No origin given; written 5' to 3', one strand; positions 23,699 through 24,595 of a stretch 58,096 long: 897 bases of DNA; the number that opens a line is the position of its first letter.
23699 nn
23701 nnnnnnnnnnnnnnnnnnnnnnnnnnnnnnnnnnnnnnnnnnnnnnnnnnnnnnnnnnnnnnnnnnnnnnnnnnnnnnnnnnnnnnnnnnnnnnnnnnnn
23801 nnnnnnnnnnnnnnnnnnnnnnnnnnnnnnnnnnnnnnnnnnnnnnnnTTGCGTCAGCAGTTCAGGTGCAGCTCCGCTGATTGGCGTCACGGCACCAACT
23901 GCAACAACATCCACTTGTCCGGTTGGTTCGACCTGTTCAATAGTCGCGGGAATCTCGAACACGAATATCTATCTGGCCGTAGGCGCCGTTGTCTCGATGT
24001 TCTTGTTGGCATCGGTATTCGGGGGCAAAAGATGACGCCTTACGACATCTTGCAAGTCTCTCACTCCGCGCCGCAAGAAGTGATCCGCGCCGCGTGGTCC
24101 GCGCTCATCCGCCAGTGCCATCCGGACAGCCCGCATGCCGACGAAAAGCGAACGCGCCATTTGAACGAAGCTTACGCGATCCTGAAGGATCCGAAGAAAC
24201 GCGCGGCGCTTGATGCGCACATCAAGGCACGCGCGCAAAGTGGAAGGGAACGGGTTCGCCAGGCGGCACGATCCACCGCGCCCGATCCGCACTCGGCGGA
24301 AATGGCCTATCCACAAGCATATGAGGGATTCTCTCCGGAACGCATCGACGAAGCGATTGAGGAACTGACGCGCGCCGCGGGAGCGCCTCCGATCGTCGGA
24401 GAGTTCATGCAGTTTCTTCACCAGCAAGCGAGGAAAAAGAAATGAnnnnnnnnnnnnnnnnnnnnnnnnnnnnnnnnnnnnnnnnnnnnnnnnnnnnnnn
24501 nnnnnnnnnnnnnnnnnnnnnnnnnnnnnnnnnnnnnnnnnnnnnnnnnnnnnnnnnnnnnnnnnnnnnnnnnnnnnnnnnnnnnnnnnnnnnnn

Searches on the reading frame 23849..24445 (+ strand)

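Call 72: search_protein_families(library=phrogs, proteins=[window:23849-24445:+], max_evalue=0.001)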
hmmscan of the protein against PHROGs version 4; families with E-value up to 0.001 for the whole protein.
window:23849-24445:+ (198 aa): 4 families
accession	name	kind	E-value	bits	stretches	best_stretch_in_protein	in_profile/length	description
phrog_14336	-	unknown function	2e-11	44.8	1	62-130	4-74/363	-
phrog_9210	-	unknown function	0.00016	22.4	1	61-113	148-200/204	-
phrog_2778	-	unknown function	0.00059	20.7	0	65-123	38-97/239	-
phrog_11153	-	unknown function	0.00065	20.4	1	63-138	6-88/337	-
